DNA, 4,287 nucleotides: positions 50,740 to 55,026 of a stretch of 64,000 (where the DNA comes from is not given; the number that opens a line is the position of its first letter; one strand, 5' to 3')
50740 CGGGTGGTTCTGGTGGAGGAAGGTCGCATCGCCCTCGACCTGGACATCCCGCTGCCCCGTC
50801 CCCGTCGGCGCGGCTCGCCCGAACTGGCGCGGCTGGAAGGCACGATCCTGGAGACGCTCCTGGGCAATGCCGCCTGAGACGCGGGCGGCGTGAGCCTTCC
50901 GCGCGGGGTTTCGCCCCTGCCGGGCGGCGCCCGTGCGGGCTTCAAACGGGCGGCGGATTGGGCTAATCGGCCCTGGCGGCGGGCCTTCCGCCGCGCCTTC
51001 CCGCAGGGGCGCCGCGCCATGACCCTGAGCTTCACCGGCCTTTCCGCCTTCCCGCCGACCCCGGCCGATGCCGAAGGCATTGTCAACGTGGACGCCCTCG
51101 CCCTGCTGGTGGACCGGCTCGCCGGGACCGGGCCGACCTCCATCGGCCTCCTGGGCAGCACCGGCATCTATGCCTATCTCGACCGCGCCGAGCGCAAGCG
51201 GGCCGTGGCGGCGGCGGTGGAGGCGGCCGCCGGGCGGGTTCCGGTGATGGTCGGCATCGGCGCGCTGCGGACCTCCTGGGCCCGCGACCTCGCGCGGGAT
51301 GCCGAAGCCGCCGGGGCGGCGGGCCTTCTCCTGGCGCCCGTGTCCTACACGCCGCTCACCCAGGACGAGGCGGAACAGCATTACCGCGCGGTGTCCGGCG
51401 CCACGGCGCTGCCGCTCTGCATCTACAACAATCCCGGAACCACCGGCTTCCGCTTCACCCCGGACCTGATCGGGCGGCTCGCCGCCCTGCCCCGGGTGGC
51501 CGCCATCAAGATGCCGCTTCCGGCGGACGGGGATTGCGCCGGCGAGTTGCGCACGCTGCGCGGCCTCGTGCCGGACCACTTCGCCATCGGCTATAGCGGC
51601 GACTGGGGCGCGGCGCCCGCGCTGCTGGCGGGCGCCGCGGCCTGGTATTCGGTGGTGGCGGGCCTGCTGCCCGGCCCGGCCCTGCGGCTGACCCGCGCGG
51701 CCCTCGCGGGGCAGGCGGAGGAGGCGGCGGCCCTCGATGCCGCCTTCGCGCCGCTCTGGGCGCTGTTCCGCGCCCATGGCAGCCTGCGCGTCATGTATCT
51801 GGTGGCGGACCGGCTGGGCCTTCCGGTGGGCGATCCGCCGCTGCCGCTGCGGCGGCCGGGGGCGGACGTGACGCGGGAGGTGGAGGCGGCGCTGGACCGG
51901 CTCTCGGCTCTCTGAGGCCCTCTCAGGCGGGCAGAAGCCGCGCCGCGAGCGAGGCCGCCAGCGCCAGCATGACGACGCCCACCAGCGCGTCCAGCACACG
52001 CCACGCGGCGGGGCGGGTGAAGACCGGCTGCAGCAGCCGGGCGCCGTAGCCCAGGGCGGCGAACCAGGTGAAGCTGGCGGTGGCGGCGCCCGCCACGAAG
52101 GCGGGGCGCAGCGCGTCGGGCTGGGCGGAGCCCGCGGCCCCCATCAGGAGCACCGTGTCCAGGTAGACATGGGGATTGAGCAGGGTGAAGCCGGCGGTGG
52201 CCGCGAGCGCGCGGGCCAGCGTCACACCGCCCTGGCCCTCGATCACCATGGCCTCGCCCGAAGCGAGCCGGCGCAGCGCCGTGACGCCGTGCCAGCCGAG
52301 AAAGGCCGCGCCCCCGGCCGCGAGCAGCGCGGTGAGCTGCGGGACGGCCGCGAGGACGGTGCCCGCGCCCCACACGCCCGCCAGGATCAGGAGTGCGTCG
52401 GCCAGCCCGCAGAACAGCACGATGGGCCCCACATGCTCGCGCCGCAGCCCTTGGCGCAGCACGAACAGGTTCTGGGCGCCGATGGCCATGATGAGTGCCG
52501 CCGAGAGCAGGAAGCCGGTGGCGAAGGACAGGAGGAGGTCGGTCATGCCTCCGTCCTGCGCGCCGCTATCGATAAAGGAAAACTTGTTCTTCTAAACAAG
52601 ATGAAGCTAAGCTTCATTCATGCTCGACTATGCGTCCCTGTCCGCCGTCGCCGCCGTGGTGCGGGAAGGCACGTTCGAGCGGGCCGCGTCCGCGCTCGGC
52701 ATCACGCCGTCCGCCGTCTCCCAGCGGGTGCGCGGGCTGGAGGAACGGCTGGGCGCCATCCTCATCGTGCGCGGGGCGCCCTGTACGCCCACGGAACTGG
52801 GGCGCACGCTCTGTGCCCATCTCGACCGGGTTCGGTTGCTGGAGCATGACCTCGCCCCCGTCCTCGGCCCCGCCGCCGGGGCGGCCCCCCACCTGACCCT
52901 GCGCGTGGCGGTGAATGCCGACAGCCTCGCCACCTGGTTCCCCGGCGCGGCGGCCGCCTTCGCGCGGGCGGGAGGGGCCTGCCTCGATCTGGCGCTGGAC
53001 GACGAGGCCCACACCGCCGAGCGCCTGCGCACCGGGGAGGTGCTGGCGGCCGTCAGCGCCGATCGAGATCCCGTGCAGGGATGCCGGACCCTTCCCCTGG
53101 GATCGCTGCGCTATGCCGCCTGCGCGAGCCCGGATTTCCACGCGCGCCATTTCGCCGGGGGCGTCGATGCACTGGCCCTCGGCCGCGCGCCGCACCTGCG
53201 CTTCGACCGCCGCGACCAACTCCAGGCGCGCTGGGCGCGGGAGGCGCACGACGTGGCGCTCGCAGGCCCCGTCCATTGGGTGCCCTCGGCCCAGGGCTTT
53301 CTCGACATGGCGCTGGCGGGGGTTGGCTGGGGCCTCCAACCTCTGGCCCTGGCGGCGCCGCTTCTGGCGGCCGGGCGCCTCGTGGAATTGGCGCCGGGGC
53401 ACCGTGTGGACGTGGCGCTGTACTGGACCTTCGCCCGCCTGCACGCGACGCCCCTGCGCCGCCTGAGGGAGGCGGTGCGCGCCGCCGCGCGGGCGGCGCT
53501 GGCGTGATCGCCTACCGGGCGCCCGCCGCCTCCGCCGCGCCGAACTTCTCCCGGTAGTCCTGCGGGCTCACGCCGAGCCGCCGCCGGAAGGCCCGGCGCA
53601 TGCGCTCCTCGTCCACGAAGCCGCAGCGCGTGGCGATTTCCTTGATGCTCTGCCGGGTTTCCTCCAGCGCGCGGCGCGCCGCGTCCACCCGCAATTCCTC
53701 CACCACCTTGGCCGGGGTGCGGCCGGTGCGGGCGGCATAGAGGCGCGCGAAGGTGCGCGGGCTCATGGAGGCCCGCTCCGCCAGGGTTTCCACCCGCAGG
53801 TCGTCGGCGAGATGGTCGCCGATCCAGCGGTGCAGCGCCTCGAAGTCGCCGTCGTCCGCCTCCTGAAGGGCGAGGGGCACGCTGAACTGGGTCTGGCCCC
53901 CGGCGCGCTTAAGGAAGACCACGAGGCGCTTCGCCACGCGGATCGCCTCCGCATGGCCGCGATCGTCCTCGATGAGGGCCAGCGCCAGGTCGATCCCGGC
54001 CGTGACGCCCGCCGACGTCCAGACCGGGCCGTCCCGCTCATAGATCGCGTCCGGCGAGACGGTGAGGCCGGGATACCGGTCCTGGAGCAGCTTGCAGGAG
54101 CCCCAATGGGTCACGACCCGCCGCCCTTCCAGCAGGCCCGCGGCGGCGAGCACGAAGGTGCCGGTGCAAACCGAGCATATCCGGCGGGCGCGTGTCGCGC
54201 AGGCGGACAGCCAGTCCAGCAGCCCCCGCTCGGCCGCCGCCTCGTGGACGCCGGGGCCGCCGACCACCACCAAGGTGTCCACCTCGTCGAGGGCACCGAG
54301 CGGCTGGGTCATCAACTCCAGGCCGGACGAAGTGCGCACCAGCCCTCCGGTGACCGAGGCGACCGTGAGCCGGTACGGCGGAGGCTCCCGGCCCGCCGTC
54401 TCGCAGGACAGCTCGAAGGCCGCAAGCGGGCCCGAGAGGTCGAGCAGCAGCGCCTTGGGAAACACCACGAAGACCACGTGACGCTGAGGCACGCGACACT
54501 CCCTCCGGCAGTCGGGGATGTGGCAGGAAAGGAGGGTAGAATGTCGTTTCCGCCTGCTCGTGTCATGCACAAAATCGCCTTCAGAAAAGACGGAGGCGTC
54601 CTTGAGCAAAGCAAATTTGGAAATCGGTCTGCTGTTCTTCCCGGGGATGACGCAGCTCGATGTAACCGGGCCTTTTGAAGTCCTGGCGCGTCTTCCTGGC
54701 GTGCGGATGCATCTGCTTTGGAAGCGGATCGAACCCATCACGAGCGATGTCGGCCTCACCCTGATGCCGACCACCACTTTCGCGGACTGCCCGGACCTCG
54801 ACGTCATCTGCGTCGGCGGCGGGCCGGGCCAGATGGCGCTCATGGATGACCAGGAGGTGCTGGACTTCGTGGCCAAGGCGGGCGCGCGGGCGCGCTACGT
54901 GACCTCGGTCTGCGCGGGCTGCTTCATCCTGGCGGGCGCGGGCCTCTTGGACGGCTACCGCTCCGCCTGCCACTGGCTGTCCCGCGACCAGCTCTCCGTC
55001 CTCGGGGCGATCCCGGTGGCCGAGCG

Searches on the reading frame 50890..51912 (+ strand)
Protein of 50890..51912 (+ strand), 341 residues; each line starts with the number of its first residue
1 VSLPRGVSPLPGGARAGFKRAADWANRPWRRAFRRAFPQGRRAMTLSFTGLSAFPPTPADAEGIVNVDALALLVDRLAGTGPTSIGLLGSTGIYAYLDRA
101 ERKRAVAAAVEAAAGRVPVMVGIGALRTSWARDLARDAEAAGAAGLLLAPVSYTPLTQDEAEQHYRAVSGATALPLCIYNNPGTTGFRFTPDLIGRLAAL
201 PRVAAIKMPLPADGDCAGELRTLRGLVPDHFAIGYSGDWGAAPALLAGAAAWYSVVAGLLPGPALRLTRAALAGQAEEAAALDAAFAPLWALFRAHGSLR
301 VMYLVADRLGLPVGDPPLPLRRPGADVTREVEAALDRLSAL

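Call 61: search_protein_families(library=pfam, proteins=[window:50890-51912:+])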
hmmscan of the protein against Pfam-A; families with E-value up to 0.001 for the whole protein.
window:50890-51912:+ (341 aa): 1 family
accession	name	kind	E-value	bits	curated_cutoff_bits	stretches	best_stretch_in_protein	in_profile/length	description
PF00701.28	DHDPS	-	4.2e-38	131.2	22.1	1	48-334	2-285/289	Dihydrodipicolinate synthetase family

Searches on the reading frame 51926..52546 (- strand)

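Call 62: search_protein_families(library=pfam, proteins=[window:51926-52546:-])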
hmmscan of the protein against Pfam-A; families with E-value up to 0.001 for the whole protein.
window:51926-52546:- (207 aa): 1 family
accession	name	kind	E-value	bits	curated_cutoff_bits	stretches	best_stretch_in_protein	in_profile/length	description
PF01810.24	LysE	-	1.1e-31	110.2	25.6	1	17-201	2-190/193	LysE type translocator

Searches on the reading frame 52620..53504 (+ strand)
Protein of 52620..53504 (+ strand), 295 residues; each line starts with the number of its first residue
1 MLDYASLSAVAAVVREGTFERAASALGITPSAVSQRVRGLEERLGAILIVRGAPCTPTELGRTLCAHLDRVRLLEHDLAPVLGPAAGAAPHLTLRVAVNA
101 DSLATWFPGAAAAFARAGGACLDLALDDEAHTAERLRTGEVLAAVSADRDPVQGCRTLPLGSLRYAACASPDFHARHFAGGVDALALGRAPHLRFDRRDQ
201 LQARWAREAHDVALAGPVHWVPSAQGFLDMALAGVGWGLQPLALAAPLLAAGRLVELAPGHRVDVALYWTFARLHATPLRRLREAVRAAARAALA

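Call 62: search_protein_families(library=pfam, proteins=[window:52620-53504:+])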
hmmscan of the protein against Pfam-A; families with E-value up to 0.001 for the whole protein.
window:52620-53504:+ (295 aa): 2 families
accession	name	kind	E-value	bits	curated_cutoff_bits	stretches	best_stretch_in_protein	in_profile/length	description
PF03466.25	LysR_substrate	-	1.9e-16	60.5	28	1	90-290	4-208/209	LysR substrate binding domain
PF00126.33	HTH_1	-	4.4e-16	59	26.6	1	7-62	4-60/60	Bacterial regulatory helix-turn-helix protein, lysR family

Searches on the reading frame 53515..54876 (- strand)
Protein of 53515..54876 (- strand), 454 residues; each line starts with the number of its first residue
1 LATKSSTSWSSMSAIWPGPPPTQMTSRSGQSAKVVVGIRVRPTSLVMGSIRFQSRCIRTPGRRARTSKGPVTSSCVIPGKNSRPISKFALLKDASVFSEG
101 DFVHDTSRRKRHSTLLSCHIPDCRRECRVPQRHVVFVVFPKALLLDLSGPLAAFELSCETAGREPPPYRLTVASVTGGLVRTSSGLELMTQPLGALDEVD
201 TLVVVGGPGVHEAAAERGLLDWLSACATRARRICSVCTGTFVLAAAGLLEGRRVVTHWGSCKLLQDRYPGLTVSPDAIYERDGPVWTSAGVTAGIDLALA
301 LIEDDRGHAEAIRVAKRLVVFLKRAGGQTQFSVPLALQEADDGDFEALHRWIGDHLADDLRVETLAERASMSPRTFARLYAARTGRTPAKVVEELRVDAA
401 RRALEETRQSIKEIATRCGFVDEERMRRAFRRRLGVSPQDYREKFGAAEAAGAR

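Call 62: search_protein_families(library=pfam, proteins=[window:53515-54876:-])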
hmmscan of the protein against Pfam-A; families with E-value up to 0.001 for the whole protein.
window:53515-54876:- (454 aa): 3 families
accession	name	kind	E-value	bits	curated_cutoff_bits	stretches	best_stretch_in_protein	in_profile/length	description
PF12833.13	HTH_18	-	6.4e-24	84.5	33.6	1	365-443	1-79/80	Helix-turn-helix domain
PF01965.30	DJ-1_PfpI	-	1.9e-19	70.5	26.6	1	133-303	2-164/165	DJ-1/PfpI family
PF00165.29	HTH_AraC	-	1.3e-15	57.5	26.6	2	407-442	7-41/42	Bacterial regulatory helix-turn-helix proteins, AraC family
